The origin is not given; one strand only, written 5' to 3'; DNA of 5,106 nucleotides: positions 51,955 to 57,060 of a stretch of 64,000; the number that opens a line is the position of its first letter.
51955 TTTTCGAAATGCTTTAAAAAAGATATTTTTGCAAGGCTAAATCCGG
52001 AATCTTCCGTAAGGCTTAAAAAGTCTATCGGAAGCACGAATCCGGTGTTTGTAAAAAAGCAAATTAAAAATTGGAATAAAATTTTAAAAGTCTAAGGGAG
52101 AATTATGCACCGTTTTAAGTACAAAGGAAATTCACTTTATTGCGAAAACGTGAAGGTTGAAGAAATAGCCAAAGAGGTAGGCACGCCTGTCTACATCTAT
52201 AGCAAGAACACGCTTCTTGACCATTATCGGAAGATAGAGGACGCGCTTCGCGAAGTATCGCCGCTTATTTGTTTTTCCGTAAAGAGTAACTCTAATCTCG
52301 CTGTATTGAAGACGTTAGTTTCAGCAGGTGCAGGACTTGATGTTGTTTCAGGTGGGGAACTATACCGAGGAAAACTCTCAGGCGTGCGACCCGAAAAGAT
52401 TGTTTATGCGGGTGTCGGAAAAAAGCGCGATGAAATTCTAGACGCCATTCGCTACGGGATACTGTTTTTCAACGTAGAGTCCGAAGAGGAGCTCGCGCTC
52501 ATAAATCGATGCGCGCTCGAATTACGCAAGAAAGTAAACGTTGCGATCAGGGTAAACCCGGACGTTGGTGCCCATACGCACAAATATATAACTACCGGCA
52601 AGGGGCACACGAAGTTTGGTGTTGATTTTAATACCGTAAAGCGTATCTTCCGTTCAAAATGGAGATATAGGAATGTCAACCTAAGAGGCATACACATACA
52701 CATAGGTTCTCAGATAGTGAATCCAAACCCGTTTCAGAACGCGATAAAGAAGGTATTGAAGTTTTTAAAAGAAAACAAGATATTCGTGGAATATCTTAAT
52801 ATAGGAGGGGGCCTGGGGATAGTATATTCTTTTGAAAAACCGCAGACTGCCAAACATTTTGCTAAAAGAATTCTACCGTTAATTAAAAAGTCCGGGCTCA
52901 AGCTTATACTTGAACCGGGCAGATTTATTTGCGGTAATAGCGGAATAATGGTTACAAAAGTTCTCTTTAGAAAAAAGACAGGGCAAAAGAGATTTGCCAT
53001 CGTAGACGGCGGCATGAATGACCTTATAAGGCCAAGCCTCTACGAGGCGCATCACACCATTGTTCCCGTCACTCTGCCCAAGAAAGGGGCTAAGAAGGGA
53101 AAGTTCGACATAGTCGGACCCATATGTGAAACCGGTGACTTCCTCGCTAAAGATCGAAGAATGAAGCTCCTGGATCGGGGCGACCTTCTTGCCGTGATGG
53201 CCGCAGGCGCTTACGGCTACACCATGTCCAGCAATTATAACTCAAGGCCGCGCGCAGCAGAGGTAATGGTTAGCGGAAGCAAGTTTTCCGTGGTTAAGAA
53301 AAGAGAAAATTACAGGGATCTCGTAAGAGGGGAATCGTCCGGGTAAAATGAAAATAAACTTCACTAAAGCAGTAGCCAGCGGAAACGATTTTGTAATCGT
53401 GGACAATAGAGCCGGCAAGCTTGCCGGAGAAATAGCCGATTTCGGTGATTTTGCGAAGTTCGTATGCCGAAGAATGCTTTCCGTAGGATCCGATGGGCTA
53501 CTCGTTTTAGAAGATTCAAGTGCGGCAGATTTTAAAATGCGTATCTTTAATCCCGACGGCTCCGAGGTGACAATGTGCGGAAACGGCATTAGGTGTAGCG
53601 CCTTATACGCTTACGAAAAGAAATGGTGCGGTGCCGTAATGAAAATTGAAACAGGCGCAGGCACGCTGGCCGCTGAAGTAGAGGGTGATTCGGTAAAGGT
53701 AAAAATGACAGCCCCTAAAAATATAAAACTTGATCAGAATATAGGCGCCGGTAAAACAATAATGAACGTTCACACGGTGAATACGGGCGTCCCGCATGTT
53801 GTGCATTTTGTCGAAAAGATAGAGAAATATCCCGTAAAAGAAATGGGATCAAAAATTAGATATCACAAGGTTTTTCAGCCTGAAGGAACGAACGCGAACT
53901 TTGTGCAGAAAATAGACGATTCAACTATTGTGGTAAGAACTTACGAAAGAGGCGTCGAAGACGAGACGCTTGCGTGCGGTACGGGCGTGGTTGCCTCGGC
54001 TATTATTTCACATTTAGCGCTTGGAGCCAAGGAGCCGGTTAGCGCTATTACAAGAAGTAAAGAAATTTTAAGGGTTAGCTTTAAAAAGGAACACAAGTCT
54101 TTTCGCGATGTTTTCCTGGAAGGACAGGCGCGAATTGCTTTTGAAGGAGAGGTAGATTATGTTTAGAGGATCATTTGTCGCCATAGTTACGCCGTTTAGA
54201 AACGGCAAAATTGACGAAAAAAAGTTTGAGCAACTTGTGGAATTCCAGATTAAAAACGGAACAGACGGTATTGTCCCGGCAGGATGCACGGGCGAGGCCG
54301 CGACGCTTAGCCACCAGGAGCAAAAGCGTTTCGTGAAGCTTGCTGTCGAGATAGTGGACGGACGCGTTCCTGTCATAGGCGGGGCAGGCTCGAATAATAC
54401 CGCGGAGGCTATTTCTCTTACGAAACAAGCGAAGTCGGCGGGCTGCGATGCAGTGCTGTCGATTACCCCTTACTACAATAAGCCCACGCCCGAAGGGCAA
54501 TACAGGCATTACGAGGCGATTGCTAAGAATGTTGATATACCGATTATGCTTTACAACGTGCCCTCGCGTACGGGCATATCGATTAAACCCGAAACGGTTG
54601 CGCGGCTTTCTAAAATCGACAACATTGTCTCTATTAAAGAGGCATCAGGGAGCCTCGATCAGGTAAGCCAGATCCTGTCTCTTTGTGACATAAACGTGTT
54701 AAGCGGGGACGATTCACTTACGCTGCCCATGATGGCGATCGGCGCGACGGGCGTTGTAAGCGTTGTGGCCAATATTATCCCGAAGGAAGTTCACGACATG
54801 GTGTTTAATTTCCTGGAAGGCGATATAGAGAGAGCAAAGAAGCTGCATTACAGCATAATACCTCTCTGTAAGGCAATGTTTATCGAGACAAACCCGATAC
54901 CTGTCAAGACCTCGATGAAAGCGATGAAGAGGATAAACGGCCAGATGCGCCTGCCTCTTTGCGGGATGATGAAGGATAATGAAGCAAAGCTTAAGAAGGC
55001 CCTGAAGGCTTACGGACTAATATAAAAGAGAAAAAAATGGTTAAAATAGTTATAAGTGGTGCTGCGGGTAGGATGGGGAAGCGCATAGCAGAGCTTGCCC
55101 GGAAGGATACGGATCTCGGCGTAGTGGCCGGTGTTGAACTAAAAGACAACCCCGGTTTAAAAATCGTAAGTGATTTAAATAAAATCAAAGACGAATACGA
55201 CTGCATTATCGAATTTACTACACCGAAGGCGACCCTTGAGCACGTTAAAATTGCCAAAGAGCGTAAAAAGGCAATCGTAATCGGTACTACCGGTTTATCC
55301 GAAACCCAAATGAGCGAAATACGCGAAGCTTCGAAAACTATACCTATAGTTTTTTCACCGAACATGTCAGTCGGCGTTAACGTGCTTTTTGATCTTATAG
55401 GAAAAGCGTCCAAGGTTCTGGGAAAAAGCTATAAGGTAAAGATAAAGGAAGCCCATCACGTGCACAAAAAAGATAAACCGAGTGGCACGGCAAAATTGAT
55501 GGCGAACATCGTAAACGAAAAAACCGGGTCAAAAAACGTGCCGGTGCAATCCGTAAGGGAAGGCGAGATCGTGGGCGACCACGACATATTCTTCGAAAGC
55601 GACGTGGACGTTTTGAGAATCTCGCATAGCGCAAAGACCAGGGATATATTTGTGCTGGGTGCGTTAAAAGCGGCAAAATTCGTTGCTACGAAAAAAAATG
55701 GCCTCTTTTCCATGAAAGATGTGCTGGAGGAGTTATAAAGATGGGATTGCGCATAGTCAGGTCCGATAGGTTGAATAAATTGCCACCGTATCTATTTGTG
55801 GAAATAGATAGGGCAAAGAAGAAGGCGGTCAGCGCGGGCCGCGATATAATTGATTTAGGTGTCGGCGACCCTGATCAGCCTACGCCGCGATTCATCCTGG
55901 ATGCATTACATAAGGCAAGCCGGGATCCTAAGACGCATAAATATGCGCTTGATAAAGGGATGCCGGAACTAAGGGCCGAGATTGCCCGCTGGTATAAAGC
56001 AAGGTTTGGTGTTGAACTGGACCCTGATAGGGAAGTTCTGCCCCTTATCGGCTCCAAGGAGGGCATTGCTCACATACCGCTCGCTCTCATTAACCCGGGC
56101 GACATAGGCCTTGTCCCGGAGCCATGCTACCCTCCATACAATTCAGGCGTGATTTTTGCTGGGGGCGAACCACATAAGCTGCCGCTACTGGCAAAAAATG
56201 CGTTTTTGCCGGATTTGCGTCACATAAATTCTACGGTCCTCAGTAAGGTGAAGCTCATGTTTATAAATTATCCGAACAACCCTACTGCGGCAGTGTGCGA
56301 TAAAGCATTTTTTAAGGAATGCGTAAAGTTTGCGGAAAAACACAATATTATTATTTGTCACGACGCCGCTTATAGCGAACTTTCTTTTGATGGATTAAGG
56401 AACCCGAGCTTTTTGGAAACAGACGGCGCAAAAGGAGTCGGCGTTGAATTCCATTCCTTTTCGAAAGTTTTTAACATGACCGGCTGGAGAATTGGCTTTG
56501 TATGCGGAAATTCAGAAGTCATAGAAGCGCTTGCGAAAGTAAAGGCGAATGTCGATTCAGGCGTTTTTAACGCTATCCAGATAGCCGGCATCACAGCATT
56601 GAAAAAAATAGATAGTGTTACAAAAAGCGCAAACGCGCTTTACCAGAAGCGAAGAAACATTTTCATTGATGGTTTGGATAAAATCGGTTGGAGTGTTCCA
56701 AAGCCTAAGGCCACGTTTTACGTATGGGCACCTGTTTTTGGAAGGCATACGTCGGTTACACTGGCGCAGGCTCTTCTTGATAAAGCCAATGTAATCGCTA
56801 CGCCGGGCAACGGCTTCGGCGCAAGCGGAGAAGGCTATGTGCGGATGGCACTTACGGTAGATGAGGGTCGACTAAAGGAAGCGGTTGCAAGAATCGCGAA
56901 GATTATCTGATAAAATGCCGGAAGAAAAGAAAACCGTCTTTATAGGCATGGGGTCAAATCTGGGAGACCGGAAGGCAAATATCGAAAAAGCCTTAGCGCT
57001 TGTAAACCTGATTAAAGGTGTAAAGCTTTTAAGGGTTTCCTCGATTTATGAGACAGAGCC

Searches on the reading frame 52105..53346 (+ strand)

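Call 56: search_protein_families(library=pfam, proteins=[window:52105-53346:+], max_evalue=1e-10)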
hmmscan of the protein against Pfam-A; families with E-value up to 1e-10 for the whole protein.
window:52105-53346:+ (413 aa): 2 families
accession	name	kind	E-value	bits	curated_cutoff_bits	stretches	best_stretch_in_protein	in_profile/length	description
PF02784.22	Orn_Arg_deC_N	-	1.5e-52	178.9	23.4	1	40-276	7-246/247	Pyridoxal-dependent decarboxylase, pyridoxal binding domain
PF00278.28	Orn_DAP_Arg_deC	-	1.8e-28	99.1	23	1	92-368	5-95/95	Pyridoxal-dependent decarboxylase, C-terminal sheet domain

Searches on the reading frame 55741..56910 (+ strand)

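Call 56: search_protein_families(library=pfam, proteins=[window:55741-56910:+], max_evalue=1e-10)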
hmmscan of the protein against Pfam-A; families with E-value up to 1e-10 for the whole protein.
window:55741-56910:+ (389 aa): 1 family
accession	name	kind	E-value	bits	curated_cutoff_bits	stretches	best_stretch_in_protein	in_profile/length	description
PF00155.27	Aminotran_1_2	-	1.1e-63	216.1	19.7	1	35-385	2-361/361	Aminotransferase class I and II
